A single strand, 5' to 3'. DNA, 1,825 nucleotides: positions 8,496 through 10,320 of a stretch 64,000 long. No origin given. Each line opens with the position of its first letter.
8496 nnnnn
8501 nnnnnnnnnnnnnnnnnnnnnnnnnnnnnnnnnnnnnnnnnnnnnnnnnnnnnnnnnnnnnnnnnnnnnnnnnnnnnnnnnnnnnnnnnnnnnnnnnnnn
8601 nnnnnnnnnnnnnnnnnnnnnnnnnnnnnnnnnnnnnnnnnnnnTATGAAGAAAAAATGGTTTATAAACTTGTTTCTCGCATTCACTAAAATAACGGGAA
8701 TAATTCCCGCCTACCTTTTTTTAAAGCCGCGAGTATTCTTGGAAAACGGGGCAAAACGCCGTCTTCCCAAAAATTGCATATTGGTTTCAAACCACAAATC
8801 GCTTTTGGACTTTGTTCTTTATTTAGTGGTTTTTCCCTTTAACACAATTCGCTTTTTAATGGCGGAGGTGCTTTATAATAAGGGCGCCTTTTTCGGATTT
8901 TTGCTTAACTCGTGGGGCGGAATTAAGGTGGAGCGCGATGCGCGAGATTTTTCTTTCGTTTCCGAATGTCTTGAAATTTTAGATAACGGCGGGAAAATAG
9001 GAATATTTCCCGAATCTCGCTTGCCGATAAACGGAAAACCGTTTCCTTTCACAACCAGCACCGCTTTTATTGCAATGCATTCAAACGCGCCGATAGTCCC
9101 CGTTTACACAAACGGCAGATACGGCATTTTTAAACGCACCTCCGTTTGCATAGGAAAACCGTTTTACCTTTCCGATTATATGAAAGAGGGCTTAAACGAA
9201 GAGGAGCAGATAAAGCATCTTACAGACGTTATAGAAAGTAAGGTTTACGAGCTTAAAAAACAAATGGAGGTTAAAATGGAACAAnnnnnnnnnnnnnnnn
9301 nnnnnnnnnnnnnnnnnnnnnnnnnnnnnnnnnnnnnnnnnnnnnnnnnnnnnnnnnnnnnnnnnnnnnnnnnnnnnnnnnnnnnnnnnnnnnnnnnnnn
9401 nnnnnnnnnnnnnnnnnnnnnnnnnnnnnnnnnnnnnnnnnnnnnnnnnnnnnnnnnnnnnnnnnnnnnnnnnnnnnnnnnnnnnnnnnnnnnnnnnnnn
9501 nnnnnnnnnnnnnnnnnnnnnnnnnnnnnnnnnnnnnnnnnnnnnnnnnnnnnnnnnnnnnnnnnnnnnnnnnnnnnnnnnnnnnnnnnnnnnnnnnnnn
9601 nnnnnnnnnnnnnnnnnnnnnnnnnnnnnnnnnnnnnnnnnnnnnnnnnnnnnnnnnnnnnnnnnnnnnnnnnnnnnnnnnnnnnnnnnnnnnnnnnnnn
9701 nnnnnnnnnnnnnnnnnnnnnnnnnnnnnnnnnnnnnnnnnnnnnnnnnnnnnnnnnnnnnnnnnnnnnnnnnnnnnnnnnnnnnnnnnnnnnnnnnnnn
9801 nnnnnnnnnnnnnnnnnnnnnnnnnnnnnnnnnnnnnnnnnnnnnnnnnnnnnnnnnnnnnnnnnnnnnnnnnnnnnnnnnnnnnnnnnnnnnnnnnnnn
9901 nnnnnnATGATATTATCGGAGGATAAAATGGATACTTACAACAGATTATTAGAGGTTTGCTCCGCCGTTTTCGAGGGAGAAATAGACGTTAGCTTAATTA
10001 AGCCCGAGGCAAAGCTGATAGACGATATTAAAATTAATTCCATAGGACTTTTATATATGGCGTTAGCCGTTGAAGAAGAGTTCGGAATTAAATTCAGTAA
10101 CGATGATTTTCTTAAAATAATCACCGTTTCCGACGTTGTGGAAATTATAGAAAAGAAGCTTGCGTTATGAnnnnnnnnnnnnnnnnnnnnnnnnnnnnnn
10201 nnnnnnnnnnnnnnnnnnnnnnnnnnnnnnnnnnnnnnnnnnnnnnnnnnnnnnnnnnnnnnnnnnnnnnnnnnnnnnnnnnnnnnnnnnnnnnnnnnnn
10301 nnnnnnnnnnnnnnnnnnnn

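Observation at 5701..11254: Seven-gene operon coupling zinc-ribbon membrane proteins, an adenylase-carrier fusion, a double LPLAT, a free carrier and a PLAAT/LRAT enzyme: candidate undescribed lipid acylation/remodelling system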

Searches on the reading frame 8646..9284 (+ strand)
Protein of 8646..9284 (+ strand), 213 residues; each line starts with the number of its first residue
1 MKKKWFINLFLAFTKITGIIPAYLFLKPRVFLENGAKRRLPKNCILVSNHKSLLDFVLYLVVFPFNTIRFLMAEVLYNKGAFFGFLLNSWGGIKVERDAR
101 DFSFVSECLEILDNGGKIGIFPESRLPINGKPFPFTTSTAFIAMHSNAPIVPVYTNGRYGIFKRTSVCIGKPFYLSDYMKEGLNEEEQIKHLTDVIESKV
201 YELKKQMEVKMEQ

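Call 43: search_protein_families(library=ncbifam, proteins=[window:8646-9284:+], max_evalue=0.001)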
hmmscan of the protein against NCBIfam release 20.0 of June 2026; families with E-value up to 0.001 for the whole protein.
window:8646-9284:+ (213 aa): 4 families
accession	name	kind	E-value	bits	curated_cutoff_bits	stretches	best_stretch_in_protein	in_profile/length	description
TIGR00530.1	AGP_acyltrn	subfamily_domain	3.6e-13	49.4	102.95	1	37-154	9-128/130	1-acylglycerol-3-phosphate O-acyltransferase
NF006386.0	PRK08633.1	equivalog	9.7e-12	43.4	1221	1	43-160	442-556/1147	acyl-[ACP]--phospholipid O-acyltransferase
NF005959.0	PRK08043.1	equivalog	1.4e-06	26.9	886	1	35-164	20-147/719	bifunctional acyl-ACP--phospholipid O-acyltransferase/long-chain-fatty-acid--ACP ligase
NF005291.0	PRK06814.1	equivalog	2.8e-06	25.5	1349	1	41-157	453-565/1140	acyl-[ACP]--phospholipid O-acyltransferase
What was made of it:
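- Each LPLAT half scores best against AGPAT and Aas-type acyl-ACP:phospholipid acyltransferase models (call 43).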

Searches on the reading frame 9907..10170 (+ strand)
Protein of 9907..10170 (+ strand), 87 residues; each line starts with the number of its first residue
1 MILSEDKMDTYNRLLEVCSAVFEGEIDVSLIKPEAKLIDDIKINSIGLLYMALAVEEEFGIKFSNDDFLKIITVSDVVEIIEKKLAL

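Call 3: search_protein_families(library=pfam, proteins=[window:9907-10170:+], max_evalue=0.01)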
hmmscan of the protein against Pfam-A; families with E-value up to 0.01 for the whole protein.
window:9907-10170:+ (87 aa): 1 family
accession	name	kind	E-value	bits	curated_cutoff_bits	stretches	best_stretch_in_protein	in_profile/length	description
PF00550.31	PP-binding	-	8.6e-07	29.6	20.8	1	26-80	13-66/67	Phosphopantetheine attachment site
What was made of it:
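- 9928..10170 (+): Free 80-aa acyl carrier protein (Ser in INSIG). Its stop overlaps the LRAT start (ATGA). PP-binding 8.6e-7 (call 3).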

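Call 4: search_protein_families(library=ncbifam, proteins=[window:9907-10170:+], max_evalue=0.01)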
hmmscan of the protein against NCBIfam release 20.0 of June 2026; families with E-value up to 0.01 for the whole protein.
window:9907-10170:+ (87 aa): 14 families
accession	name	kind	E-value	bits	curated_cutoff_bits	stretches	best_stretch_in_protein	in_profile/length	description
NF002148.0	PRK00982.1-2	subfamily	5.6e-12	45.3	71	1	25-84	18-77/79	acyl carrier protein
NF006031.0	PRK08172.1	equivalog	1.7e-11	44.6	76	1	8-85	3-78/82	acyl carrier protein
NF003757.0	PRK05350.1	equivalog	3e-10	40.1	65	1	7-85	4-80/83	acyl carrier protein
NF002147.0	PRK00982.1-1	equivalog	1.2e-09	37.9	84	1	26-84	22-80/83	acyl carrier protein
NF002150.0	PRK00982.1-4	subfamily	1.6e-09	37.8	66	1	7-84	3-78/80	acyl carrier protein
NF040636.1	AcpM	exception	6e-09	35.8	146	1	25-83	19-77/93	meromycolate extension acyl carrier protein AcpM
NF004533.0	PRK05883.1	equivalog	8.8e-09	35.1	72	1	25-83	37-95/100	acyl carrier protein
TIGR00517.1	acyl_carrier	equivalog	1.4e-08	34.5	70.45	1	25-84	17-76/77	acyl carrier protein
NF005079.0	PRK06508.1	equivalog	6.8e-08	32.8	83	1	10-69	4-61/93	acyl carrier protein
NF002151.0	PRK00982.1-5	equivalog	1e-07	31.9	92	1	25-84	17-76/78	acyl carrier protein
NF009104.0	PRK12449.1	equivalog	2.1e-06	27.6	70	1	27-85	22-79/80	acyl carrier protein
NF058660.1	cispen_ACP_AmcB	equivalog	4.5e-06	26.8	80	1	25-84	17-78/80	cispentacin biosynthesis acyl carrier protein AmcB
NF002149.0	PRK00982.1-3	equivalog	7.4e-06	25.8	106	1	26-84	18-76/78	acyl carrier protein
TIGR04069.1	ocin_ACP_rel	hypoth_equivalog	0.002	18.6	70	1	33-81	27-77/77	peptide maturation system acyl carrier-related protein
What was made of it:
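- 9928..10170 (+): ACP families score below their cut-offs (call 4).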
